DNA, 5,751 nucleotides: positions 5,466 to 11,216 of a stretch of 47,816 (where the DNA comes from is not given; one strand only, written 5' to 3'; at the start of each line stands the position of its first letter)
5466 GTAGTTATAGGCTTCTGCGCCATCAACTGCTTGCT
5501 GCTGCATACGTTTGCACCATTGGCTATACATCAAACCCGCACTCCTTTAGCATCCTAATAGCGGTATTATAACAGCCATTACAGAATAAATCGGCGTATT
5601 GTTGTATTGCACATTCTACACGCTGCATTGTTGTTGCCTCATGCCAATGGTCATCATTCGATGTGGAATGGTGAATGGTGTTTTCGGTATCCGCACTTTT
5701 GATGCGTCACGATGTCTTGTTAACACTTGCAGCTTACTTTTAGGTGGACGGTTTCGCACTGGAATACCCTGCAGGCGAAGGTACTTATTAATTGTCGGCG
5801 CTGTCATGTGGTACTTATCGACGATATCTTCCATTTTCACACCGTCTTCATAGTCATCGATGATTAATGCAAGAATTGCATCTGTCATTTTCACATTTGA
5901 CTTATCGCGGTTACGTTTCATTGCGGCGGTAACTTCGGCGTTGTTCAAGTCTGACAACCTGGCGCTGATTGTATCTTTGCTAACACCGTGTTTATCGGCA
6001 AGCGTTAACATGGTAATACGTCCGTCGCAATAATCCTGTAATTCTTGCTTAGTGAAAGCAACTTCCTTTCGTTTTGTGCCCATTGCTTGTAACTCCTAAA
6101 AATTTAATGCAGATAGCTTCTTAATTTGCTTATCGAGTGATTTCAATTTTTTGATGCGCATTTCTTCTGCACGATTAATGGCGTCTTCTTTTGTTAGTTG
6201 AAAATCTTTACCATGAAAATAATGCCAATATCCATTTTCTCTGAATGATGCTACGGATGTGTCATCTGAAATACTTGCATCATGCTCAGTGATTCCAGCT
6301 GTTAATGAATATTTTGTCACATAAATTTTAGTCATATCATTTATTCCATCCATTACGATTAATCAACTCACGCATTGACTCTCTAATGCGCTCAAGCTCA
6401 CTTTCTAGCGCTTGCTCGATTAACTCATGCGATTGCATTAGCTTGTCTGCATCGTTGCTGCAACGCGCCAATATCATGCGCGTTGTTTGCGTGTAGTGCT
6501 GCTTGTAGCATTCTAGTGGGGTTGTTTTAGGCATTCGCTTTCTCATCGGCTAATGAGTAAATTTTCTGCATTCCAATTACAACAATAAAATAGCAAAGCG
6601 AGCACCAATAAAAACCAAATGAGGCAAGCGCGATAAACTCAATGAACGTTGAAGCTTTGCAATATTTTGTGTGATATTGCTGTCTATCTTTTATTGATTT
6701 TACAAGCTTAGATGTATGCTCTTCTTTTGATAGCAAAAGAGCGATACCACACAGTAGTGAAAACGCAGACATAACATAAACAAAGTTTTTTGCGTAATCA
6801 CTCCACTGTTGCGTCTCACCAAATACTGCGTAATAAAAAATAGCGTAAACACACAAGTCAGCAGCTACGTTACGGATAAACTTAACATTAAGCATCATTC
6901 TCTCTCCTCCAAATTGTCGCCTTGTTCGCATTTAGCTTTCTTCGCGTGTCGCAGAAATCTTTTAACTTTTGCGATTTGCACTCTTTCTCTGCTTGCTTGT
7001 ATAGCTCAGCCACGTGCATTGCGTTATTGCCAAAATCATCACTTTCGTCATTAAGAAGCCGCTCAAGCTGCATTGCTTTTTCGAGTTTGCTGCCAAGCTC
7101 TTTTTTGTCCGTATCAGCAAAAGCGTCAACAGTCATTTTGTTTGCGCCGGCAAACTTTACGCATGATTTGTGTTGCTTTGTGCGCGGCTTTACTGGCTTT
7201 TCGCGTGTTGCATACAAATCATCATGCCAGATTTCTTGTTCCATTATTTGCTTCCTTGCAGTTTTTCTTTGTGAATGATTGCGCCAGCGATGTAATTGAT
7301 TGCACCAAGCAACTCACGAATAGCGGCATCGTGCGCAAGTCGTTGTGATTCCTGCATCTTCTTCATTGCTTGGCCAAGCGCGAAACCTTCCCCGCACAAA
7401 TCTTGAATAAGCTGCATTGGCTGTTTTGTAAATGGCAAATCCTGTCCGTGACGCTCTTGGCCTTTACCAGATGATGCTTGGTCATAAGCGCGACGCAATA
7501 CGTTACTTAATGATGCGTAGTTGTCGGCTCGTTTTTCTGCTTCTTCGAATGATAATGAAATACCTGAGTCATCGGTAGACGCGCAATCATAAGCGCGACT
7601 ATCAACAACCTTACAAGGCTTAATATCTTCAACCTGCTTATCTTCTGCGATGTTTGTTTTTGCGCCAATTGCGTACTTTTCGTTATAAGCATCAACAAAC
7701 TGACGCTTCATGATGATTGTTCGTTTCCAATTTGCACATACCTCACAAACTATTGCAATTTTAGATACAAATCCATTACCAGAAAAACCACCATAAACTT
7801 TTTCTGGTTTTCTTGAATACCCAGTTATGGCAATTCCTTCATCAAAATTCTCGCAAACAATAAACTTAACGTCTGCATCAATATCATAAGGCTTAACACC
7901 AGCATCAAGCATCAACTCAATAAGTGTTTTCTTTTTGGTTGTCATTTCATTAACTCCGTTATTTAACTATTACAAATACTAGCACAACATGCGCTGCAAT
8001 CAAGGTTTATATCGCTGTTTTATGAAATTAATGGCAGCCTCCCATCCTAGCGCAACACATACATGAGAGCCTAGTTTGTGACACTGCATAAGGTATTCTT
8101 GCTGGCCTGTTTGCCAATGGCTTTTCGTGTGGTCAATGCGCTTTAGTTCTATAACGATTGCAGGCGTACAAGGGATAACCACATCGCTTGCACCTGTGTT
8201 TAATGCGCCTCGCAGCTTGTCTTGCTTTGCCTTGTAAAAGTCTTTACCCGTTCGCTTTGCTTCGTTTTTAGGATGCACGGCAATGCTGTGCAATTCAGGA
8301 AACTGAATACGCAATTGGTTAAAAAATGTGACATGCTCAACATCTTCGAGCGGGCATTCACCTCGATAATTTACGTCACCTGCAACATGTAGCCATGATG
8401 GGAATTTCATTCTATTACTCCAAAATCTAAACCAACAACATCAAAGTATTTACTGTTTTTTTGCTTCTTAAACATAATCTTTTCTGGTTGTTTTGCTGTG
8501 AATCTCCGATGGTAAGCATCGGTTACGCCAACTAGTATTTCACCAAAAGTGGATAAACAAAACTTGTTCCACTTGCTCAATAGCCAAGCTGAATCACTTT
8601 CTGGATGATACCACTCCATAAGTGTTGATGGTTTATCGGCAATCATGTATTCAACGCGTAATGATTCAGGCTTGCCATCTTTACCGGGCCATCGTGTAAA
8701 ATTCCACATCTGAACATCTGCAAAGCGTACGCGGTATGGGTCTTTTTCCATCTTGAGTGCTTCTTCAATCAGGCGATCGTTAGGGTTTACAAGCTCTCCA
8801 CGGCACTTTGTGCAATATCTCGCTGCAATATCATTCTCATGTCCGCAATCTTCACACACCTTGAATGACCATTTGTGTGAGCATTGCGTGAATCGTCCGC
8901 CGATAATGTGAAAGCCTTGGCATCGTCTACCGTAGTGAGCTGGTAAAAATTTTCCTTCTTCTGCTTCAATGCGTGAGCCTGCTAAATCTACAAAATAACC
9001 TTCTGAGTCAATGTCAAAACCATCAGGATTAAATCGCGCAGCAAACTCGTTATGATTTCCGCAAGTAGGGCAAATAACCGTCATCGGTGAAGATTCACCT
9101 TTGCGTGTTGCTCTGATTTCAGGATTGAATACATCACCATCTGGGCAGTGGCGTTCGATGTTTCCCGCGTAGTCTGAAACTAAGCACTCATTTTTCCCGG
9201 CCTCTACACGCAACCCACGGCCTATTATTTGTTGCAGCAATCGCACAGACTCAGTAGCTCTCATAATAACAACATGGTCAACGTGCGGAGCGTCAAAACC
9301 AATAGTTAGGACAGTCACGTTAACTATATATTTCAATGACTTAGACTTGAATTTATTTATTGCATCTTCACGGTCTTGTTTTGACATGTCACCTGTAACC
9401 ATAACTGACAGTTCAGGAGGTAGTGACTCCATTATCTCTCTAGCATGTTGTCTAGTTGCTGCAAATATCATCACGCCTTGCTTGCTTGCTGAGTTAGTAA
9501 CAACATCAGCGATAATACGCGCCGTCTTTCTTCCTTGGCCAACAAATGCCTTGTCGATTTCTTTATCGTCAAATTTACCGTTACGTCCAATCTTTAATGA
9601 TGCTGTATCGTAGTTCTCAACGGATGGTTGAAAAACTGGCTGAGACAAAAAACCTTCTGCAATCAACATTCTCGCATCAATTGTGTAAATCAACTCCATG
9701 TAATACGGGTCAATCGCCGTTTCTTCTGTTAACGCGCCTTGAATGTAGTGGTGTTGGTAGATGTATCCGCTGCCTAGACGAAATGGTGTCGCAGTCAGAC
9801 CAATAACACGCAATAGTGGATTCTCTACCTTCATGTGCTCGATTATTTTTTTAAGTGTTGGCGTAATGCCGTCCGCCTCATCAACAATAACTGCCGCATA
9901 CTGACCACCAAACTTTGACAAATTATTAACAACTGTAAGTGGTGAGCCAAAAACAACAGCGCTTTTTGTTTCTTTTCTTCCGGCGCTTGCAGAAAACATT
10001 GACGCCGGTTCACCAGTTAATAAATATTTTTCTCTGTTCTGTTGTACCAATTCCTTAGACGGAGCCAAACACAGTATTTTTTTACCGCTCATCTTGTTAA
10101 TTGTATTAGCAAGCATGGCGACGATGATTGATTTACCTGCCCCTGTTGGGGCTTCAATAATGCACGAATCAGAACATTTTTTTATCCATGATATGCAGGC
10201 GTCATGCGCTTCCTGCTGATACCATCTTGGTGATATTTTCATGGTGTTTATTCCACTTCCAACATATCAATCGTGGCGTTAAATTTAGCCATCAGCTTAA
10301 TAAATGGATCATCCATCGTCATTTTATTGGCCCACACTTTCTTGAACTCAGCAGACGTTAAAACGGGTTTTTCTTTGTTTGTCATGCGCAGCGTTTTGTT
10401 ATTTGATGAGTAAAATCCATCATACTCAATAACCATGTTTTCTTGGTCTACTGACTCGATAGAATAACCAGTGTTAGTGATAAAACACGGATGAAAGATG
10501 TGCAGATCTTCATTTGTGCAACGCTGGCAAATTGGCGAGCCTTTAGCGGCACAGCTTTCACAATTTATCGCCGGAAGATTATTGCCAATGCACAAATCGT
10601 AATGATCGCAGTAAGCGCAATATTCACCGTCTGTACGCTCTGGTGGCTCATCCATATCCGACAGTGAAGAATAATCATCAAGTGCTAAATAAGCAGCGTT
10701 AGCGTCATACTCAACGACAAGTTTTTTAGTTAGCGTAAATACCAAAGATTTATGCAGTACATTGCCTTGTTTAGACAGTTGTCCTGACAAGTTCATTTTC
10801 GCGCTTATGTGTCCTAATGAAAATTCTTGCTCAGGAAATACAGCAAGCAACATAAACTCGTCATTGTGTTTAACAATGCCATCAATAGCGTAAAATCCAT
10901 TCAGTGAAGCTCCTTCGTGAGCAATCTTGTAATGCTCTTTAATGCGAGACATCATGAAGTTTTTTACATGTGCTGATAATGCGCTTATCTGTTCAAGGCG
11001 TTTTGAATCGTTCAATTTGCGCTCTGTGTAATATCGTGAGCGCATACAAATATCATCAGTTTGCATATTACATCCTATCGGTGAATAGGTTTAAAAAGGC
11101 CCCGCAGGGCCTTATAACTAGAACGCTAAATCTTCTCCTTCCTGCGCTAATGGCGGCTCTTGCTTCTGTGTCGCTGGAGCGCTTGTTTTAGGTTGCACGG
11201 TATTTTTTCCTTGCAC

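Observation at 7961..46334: Eight copies of a 14-bp motif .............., each pointing into the next gene block: candidate phage-specific promoter/operator class with no visible reader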

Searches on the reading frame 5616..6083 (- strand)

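Call 8: search_protein_families(library=pfam, proteins=[window:5616-6083:-], max_evalue=0.01)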
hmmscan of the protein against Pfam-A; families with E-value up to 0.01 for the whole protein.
window:5616-6083:- (155 aa): 6 families
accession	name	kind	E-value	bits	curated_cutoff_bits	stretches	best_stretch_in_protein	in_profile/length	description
PF13412.12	HTH_24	-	2.1e-05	24.4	21.9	1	14-49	11-44/48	Winged helix-turn-helix DNA-binding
PF19958.5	EAD6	-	0.00021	21.9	27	1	9-49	17-57/75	Effector-associated domain 6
PF13384.12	HTH_23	-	0.00024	21.3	24.6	0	72-103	8-39/50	Homeodomain-like domain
PF04255.20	DUF433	-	0.005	17.1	23.6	0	31-55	29-53/56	Protein of unknown function (DUF433)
PF13404.12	HTH_AsnC-type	-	0.0064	16.7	27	0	20-46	15-41/42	AsnC-type helix-turn-helix domain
PF20317.4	HTH_60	-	0.0091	16.8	24.1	0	27-58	82-112/140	Helix-turn-helix domain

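Call 22: search_protein_families(library=phrogs, proteins=[window:5616-6083:-], max_evalue=0.001)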
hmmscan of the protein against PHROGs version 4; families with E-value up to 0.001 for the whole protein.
window:5616-6083:- (155 aa): 4 families
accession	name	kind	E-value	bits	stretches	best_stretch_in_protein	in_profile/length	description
phrog_1303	-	DNA, RNA and nucleotide metabolism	1.4e-08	35.7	1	55-118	18-76/184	DNA binding protein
phrog_3611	-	DNA, RNA and nucleotide metabolism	3.7e-05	24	1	37-119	43-124/230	helicase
phrog_664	-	DNA, RNA and nucleotide metabolism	0.0004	21.3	0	33-132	52-151/210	DNA binding protein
phrog_8446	-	DNA, RNA and nucleotide metabolism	0.00091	19.9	0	16-112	22-103/211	HNH endonuclease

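Call 63: search_protein_families(library=ncbifam, proteins=[window:5616-6083:-], max_evalue=0.1)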
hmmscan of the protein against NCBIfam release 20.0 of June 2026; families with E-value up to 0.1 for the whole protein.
window:5616-6083:- (155 aa): 9 families
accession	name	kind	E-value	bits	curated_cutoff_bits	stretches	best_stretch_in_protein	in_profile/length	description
NF048019.1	IS256_Zn_var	equivalog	0.00042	19.6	150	1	12-64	39-90/304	IS256 family transposase, variant Zn-binding type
NF040785.1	CD3324_fam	subfamily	0.003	17.6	65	1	73-100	53-80/82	CD3324 family protein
NF033789.1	repress_SdpR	subfamily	0.0033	17.3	100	0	22-57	21-56/79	autorepressor SdpR family transcription factor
NF041396.1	TranRegLrp_Halo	equivalog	0.0046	16.8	190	1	20-91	17-85/149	HTH-type transcriptional regulator Lrp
NF040595.1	HTH_Cbp1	equivalog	0.014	15.3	140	0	26-95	56-124/135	CRISPR DNA repeat-binding protein Cbp1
NF008221.0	PRK10992.1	equivalog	0.022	14.3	254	1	10-78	22-83/220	iron-sulfur cluster repair protein YtfE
NF033788.1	HTH_metalloreg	subfamily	0.033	14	55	0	21-54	24-57/77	metalloregulator ArsR/SmtB family transcription factor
TIGR03652.1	FeS_repair_RIC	equivalog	0.041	13.7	204.7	1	10-83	15-84/216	iron-sulfur cluster repair di-iron protein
TIGR01884.1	cas_HTH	subfamily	0.088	12.2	60.2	0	21-62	155-195/202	CRISPR-associated CARF protein Csa3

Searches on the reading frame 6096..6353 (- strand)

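Call 22: search_protein_families(library=phrogs, proteins=[window:6096-6353:-], max_evalue=0.001)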
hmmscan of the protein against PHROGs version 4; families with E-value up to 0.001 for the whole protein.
window:6096-6353:- (85 aa): 1 family
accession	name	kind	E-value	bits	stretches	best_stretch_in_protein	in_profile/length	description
phrog_22725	-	unknown function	1.1e-21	77.8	1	8-85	1-83/85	-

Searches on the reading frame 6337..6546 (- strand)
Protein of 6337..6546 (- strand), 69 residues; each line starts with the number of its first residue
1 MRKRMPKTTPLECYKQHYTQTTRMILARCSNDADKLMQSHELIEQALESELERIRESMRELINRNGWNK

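Call 22: search_protein_families(library=phrogs, proteins=[window:6337-6546:-], max_evalue=0.001)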
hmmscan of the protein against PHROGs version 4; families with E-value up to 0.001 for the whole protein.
window:6337-6546:- (69 aa): 1 family
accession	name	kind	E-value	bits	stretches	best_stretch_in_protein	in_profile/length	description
phrog_23045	-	unknown function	8.9e-05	23.5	1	46-69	24-47/63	-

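Call 51: search_protein_families(library=pfam, proteins=[window:6337-6546:-], max_evalue=0.01)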
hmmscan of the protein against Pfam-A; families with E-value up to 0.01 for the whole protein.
window:6337-6546:- (69 aa): 0 families

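Call 63: search_protein_families(library=ncbifam, proteins=[window:6337-6546:-], max_evalue=0.1)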
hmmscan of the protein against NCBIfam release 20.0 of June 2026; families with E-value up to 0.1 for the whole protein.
window:6337-6546:- (69 aa): 0 families

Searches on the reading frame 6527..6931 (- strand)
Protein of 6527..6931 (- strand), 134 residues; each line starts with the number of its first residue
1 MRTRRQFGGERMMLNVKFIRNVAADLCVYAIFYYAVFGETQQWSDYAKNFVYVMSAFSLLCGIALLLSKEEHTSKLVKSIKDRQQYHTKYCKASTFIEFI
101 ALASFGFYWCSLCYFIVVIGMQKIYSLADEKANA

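Call 22: search_protein_families(library=phrogs, proteins=[window:6527-6931:-], max_evalue=0.001)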
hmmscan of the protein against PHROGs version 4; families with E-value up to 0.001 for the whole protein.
window:6527-6931:- (134 aa): 1 family
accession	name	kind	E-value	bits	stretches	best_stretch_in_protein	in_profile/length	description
phrog_24612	-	unknown function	0.00047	21.5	1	13-119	3-106/118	-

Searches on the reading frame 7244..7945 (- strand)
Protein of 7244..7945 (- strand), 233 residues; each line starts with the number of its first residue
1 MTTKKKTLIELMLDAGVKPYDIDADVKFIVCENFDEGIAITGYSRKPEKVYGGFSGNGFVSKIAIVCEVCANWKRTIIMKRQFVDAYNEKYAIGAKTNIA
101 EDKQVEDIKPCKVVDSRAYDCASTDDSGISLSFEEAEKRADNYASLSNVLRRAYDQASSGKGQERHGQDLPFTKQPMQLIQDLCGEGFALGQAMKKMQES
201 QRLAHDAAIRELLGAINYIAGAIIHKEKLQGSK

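Call 8: search_protein_families(library=pfam, proteins=[window:7244-7945:-], max_evalue=0.01)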
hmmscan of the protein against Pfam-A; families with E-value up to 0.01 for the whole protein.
window:7244-7945:- (233 aa): 0 families

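Call 22: search_protein_families(library=phrogs, proteins=[window:7244-7945:-], max_evalue=0.001)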
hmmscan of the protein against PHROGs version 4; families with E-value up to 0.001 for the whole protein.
window:7244-7945:- (233 aa): 2 families
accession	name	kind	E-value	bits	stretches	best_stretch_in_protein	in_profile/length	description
phrog_13898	-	unknown function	5.4e-41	142.1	1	139-230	84-176/327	-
phrog_8209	-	unknown function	1.3e-26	95.3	1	69-230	115-266/272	-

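Call 63: search_protein_families(library=ncbifam, proteins=[window:7244-7945:-], max_evalue=0.1)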
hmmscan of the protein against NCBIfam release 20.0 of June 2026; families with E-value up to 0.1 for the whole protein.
window:7244-7945:- (233 aa): 0 families

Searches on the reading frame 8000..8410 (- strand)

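Call 26: search_protein_families(library=pfam, proteins=[window:8000-8410:-], max_evalue=0.01)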
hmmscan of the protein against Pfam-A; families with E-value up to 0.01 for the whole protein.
window:8000-8410:- (136 aa): 0 families

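Call 48: search_protein_families(library=phrogs, proteins=[window:8000-8410:-], max_evalue=0.001)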
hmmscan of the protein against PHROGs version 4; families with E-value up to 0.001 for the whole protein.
window:8000-8410:- (136 aa): 1 family
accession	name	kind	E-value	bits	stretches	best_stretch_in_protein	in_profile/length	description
phrog_824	-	unknown function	2.5e-27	97.4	1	12-132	56-173/265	-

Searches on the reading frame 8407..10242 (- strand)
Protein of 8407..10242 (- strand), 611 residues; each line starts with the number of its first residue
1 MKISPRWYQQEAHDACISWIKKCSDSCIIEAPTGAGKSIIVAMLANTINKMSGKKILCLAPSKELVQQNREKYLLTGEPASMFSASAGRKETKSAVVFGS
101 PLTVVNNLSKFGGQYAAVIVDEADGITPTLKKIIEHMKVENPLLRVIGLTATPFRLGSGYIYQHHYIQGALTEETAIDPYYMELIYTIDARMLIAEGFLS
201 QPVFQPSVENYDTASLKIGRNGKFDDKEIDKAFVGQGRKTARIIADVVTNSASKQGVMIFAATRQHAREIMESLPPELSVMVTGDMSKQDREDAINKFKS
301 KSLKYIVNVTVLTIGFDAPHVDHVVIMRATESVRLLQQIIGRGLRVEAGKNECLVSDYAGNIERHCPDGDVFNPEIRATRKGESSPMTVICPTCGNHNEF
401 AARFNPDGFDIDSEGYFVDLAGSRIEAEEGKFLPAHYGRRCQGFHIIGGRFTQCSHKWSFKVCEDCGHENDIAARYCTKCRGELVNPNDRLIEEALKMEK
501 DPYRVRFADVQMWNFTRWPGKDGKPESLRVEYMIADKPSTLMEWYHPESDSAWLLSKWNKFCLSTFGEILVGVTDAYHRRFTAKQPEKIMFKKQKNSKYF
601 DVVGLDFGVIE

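Call 7: search_protein_families(library=phrogs, proteins=[window:8407-10242:-], max_evalue=0.001)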
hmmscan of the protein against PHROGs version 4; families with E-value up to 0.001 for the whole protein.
window:8407-10242:- (611 aa): 11 families
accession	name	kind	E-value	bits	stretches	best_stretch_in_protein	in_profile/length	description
phrog_16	-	DNA, RNA and nucleotide metabolism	4.6e-84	284.3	1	1-603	269-756/986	DNA helicase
phrog_9690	-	DNA, RNA and nucleotide metabolism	1.5e-13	51.5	1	181-361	91-271/306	DNA helicase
phrog_16694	-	unknown function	1.2e-12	47.7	1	220-346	523-660/1010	-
phrog_16259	-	DNA, RNA and nucleotide metabolism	6.2e-10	39.8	1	2-134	115-245/330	DNA helicase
phrog_34481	-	unknown function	1.9e-09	38.5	1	3-97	29-122/132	-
phrog_62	-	DNA, RNA and nucleotide metabolism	6.6e-09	34.8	1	1-154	693-850/1881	DNA helicase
phrog_2488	-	DNA, RNA and nucleotide metabolism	8.9e-09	35.6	1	7-73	21-91/579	DNA helicase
phrog_2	-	head and packaging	3.8e-06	26.9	1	3-137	264-388/807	terminase large subunit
phrog_6819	-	DNA, RNA and nucleotide metabolism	6.3e-05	22.6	0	24-71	36-79/645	Holliday junction branch migration helicase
phrog_34613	-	unknown function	0.00028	20.2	1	282-344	501-564/666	-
phrog_325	-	DNA, RNA and nucleotide metabolism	0.00031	20.1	1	7-62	473-528/986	Dda-like helicase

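Call 15: find_related_loci(query=window:8407-10242:-, collection=viral_contigs, flank=10000)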
Query window:8407-10242:- (611 aa) in viral_contigs; peptide patterns used: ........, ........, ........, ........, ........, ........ (x = any residue, [..] = any of these).
38 stretches matched a pattern; 27 encode a relative of the query (tblastn E <= 1e-3); 27 distinct loci.
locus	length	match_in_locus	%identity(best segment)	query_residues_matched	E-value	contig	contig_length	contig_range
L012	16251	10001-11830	97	1-611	0e+0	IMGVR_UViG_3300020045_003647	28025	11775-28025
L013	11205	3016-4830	70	6-611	0e+0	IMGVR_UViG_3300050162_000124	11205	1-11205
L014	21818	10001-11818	69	1-607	0e+0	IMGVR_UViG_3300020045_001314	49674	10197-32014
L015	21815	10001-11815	70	6-611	0e+0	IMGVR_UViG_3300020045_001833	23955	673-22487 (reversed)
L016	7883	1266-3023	51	6-603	0e+0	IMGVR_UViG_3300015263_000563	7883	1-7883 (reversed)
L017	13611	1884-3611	49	1-596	0e+0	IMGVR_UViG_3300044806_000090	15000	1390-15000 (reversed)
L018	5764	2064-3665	52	1-533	0e+0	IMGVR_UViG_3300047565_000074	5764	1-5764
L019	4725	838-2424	52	6-533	0e+0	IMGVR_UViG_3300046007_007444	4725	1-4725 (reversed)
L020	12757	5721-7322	52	1-533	0e+0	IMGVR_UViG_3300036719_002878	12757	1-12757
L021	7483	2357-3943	52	6-533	0e+0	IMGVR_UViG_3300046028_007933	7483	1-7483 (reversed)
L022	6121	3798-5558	47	2-608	0e+0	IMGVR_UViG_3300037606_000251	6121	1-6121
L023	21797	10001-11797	49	6-607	0e+0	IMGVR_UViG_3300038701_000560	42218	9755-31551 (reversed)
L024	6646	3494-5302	48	1-607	0e+0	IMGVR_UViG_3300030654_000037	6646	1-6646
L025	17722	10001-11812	48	1-607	0e+0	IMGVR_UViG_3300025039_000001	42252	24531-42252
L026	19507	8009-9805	47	6-607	1e-179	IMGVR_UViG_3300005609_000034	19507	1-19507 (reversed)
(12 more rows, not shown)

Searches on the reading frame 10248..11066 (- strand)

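Call 26: search_protein_families(library=pfam, proteins=[window:10248-11066:-], max_evalue=0.01)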
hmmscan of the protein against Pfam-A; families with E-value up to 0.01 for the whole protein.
window:10248-11066:- (272 aa): 0 families

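Call 48: search_protein_families(library=phrogs, proteins=[window:10248-11066:-], max_evalue=0.001)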
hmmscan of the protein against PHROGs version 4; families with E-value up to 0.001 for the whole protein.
window:10248-11066:- (272 aa): 1 family
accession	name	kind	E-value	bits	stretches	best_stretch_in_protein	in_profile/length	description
phrog_1990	-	DNA, RNA and nucleotide metabolism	0.00071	20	0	116-174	188-250/290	Cas4-domain exonuclease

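Call 63: search_protein_families(library=ncbifam, proteins=[window:10248-11066:-], max_evalue=0.1)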
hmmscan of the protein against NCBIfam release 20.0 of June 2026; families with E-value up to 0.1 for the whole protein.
window:10248-11066:- (272 aa): 0 families
